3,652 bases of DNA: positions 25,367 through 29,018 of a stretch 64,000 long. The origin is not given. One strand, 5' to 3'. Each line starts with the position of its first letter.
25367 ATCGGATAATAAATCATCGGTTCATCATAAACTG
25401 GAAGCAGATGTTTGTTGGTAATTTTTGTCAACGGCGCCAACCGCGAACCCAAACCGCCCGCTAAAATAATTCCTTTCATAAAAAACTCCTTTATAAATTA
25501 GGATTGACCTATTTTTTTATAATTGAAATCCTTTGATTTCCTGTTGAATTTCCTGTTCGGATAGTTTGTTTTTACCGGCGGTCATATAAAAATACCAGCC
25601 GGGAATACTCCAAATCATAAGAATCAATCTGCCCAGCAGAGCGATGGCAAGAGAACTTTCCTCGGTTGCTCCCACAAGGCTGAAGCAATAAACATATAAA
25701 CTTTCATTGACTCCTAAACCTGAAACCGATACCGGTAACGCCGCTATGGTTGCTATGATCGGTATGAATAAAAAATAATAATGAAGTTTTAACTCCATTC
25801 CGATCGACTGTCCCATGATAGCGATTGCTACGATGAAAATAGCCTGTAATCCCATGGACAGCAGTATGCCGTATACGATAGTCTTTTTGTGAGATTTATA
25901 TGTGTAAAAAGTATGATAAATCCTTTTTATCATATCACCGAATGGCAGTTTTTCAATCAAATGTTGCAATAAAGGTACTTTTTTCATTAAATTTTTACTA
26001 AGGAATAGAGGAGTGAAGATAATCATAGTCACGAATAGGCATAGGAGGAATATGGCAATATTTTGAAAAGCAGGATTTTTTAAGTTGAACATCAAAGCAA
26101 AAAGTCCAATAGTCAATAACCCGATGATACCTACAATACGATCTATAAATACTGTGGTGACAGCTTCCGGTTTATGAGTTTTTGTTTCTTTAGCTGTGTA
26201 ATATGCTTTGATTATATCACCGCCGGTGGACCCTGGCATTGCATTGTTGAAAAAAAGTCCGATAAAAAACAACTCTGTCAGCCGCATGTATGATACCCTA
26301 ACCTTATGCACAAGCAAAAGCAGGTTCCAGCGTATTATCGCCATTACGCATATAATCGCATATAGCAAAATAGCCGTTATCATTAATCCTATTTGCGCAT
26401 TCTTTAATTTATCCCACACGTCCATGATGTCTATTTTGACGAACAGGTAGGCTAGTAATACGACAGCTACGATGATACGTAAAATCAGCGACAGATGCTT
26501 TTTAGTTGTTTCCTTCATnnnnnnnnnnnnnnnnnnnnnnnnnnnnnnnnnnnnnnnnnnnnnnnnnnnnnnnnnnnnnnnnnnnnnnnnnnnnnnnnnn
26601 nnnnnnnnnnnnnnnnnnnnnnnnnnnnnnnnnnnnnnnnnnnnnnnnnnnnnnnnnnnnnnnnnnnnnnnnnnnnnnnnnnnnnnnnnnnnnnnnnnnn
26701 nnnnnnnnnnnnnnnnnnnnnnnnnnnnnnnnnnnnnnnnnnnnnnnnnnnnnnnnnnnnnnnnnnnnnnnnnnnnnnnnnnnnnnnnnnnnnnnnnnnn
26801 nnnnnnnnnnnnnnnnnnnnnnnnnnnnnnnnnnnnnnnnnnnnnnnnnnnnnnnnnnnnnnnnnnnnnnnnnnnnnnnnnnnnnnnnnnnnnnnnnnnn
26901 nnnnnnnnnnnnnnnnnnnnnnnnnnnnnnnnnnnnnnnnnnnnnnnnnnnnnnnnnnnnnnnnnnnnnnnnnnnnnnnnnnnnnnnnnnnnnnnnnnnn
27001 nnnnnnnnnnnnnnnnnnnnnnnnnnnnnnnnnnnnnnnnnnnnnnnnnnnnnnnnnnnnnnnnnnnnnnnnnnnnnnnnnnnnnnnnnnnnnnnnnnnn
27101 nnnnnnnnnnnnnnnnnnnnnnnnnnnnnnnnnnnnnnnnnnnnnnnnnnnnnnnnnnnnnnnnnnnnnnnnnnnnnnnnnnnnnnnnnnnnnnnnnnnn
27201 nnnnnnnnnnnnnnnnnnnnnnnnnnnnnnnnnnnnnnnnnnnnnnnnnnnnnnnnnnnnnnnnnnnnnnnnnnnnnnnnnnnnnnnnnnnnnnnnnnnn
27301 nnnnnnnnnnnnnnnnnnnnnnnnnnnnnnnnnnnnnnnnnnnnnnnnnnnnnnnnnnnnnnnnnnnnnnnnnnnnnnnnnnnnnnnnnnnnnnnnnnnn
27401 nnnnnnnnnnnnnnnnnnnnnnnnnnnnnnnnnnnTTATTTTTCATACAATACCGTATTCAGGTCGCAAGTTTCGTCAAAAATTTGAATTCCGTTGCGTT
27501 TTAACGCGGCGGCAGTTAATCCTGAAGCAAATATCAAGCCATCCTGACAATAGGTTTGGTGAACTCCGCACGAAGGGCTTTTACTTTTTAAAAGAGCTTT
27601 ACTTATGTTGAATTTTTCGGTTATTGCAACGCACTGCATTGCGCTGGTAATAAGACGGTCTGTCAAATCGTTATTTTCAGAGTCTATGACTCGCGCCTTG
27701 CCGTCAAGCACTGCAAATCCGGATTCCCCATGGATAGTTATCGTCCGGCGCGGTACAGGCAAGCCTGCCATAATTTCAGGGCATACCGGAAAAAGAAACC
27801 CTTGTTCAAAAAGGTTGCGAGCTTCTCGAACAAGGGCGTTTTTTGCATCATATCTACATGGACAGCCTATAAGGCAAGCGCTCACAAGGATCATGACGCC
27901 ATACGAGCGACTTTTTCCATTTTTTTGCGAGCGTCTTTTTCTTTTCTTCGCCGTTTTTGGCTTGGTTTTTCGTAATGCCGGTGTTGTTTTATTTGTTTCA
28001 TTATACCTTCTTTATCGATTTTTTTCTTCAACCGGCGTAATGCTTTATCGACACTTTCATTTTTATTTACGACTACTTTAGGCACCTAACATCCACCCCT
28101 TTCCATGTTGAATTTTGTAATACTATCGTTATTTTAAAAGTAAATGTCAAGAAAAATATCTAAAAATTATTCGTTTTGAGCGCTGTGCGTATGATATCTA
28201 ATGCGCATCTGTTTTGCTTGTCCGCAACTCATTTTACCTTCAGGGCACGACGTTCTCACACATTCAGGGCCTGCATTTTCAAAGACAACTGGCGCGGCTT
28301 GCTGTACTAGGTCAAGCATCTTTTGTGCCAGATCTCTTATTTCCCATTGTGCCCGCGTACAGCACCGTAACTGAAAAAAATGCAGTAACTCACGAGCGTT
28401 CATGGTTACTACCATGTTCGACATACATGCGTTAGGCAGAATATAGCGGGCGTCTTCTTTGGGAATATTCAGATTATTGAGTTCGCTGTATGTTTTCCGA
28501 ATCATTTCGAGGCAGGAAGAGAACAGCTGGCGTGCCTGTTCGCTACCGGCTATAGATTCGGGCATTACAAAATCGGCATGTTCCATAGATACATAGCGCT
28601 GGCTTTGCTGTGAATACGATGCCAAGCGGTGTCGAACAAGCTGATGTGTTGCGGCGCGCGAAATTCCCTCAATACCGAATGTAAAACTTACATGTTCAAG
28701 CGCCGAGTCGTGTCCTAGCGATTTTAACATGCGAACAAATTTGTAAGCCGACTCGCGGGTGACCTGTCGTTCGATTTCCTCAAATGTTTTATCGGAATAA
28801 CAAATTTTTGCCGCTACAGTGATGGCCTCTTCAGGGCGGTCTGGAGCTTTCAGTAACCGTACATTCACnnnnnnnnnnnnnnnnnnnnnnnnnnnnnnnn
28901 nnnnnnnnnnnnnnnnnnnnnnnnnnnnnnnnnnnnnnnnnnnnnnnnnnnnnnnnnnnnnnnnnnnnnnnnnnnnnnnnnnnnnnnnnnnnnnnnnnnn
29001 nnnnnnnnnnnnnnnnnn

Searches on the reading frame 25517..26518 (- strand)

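Call 16: search_protein_families(library=pfam, proteins=[window:25517-26518:-], max_evalue=0.001)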
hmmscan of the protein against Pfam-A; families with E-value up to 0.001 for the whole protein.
window:25517-26518:- (333 aa): 1 family
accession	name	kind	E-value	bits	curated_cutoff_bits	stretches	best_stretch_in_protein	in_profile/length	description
PF03706.18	LPG_synthase_TM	-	4.1e-46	158.3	33.4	1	12-301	2-295/302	Lysylphosphatidylglycerol synthase TM region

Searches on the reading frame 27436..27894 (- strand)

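Call 16: search_protein_families(library=pfam, proteins=[window:27436-27894:-], max_evalue=0.001)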
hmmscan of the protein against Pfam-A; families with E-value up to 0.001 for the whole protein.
window:27436-27894:- (152 aa): 1 family
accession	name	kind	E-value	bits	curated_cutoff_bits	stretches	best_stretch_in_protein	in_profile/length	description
PF04463.17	2-thiour_desulf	-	2.4e-35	122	34.7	1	2-141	1-139/141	2-thiouracil desulfurase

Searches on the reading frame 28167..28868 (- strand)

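Call 101: search_protein_families(library=pfam, proteins=[window:28167-28868:-], max_evalue=0.0001)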
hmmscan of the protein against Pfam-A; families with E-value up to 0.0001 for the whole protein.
window:28167-28868:- (233 aa): 1 family
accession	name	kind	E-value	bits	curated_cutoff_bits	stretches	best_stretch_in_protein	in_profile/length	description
PF02511.20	Thy1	-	9.9e-72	241.2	24.8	1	4-194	1-191/191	Thymidylate synthase complementing protein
